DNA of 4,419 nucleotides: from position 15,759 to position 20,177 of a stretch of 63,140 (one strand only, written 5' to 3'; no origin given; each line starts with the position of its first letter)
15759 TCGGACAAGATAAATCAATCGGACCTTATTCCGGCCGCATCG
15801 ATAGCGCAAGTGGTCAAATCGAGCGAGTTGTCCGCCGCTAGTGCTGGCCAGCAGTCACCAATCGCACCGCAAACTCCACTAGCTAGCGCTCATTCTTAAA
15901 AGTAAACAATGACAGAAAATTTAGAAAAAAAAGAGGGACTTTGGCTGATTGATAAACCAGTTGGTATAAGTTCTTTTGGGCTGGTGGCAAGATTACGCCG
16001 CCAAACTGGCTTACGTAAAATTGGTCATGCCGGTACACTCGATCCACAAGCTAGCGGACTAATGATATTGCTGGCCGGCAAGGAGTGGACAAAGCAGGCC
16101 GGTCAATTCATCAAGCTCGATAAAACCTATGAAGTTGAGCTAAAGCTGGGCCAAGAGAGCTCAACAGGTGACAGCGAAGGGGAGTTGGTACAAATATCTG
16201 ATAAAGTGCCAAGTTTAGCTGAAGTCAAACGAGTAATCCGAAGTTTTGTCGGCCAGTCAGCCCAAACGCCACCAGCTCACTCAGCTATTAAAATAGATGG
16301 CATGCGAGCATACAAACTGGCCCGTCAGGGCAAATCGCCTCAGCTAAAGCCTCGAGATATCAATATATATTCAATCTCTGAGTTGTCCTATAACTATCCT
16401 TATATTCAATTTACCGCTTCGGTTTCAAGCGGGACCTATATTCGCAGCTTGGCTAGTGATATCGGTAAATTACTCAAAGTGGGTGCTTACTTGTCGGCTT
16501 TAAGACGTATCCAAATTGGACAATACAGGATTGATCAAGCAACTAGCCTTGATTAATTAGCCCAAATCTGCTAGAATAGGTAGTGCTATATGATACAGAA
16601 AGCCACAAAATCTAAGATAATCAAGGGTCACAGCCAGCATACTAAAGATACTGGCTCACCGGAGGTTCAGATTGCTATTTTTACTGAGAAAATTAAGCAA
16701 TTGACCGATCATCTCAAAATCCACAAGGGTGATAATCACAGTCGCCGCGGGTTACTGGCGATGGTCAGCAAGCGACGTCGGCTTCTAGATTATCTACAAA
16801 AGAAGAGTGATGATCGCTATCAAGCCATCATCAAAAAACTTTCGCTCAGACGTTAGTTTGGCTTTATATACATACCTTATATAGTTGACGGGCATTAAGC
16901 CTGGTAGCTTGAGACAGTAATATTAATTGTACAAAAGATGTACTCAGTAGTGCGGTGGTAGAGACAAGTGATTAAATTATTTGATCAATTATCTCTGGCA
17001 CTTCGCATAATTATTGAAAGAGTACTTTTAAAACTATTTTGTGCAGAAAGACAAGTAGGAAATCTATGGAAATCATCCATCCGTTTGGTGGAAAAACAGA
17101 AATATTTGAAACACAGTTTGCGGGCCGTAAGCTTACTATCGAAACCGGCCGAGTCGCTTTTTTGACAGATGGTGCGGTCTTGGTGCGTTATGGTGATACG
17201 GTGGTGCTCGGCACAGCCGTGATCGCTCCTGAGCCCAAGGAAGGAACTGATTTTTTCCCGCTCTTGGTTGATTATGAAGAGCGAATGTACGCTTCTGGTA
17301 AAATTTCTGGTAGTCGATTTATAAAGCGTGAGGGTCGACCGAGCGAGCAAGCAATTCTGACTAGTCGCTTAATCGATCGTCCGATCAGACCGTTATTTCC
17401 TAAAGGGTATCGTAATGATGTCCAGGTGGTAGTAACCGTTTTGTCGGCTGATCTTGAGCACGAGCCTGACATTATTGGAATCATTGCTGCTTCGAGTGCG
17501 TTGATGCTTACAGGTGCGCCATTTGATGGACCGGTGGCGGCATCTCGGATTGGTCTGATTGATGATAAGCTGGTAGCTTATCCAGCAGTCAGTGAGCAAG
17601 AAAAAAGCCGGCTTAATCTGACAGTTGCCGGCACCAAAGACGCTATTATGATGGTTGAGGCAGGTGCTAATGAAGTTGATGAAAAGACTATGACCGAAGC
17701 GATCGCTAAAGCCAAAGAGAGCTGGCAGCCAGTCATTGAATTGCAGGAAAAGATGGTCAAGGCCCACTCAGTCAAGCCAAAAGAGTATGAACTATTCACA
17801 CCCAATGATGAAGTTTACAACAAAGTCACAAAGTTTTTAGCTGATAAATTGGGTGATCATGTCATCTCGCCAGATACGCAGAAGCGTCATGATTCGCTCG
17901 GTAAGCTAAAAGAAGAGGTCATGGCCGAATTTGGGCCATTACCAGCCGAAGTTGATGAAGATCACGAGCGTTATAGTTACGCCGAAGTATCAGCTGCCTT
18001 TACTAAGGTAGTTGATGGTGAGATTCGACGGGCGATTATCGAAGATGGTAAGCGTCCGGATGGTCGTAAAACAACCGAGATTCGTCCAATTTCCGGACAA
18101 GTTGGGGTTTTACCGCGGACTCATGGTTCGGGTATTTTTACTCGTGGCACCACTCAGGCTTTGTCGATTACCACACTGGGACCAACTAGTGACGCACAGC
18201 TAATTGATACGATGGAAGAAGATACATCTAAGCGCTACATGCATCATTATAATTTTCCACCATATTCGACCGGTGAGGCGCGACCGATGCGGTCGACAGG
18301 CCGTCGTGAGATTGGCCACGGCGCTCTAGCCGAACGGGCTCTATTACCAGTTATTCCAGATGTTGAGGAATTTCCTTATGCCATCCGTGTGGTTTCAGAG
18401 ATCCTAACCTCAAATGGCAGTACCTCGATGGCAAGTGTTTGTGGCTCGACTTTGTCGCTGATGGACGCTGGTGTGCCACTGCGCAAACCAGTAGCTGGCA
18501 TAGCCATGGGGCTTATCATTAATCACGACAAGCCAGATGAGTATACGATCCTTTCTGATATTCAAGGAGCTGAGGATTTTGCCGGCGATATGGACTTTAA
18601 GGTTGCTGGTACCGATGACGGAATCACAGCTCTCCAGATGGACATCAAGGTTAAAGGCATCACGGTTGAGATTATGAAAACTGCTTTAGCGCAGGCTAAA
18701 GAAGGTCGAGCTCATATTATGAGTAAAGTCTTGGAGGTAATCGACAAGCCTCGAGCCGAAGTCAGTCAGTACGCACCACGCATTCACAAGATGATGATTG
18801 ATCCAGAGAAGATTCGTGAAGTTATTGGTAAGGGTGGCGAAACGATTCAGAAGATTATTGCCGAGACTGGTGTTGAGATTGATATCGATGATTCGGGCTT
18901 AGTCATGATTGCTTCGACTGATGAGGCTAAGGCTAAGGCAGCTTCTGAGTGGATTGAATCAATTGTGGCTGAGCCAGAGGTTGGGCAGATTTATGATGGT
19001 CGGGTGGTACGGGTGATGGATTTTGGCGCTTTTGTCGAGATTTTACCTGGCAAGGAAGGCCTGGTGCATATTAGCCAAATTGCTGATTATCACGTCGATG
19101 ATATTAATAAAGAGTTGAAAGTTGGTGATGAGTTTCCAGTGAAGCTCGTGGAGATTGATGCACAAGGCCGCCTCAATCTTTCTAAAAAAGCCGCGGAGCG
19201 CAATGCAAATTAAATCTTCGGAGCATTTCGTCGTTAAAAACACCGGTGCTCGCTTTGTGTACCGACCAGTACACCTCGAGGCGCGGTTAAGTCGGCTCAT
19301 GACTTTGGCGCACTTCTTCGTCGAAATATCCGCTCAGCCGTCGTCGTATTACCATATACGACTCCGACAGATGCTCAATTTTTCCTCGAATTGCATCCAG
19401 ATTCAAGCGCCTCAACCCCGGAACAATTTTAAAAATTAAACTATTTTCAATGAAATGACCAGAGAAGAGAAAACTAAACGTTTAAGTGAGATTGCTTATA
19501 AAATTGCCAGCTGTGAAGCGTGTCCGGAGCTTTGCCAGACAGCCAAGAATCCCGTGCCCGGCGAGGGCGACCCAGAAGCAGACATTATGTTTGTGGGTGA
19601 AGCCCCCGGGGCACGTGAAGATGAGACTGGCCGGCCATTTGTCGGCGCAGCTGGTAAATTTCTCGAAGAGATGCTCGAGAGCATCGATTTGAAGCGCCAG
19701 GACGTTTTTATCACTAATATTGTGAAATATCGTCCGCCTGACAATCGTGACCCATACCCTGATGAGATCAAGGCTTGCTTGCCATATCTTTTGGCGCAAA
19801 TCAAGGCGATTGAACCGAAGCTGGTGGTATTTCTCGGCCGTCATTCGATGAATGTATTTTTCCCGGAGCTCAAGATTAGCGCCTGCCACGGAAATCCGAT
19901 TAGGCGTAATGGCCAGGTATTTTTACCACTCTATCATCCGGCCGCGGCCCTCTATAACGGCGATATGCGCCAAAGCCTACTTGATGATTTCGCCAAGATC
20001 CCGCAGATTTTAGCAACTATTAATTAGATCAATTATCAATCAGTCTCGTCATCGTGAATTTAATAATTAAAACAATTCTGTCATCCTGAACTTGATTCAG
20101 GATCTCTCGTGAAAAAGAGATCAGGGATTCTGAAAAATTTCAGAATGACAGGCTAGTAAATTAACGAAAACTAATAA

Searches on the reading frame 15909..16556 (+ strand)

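Call 42: search_protein_families(library=pfam, proteins=[window:15909-16556:+], max_evalue=0.0001)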
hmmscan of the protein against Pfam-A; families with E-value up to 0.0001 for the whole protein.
window:15909-16556:+ (215 aa): 2 families
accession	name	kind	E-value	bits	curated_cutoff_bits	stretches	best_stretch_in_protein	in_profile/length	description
PF01509.24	TruB_N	-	1.2e-44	152.7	27.3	1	30-178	1-149/149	TruB family pseudouridylate synthase (N terminal domain)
PF16198.10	TruB_C_2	-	3.2e-07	30.8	29.3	1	179-213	1-35/66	tRNA pseudouridylate synthase B C-terminal domain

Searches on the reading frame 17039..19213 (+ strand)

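Call 42: search_protein_families(library=pfam, proteins=[window:17039-19213:+], max_evalue=0.0001)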
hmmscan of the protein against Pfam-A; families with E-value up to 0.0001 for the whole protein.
window:17039-19213:+ (724 aa): 5 families
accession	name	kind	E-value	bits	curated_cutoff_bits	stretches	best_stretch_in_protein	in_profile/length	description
PF01138.27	RNase_PH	-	4.1e-55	186.2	25.5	2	29-161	2-130/130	3' exoribonuclease family, domain 1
PF00575.29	S1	-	1.5e-20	73.8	22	1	645-717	1-74/74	S1 RNA binding domain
PF03725.20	RNase_PH_C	-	6.8e-20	71.2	20.8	2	164-227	1-66/67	3' exoribonuclease family, domain 2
PF00013.35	KH_1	-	2.5e-11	43.6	21.5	1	583-640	2-65/66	KH domain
PF03726.19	PNPase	-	1.8e-09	38.4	24.6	1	258-344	1-81/81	Polyribonucleotide nucleotidyltransferase, RNA binding domain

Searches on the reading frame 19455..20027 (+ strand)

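Call 42: search_protein_families(library=pfam, proteins=[window:19455-20027:+], max_evalue=0.0001)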
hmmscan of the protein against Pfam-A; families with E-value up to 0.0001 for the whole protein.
window:19455-20027:+ (190 aa): 1 family
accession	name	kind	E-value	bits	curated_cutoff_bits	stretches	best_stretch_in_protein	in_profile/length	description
PF03167.25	UDG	-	4.3e-40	137.5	24.3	1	35-172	1-129/141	Uracil DNA glycosylase superfamily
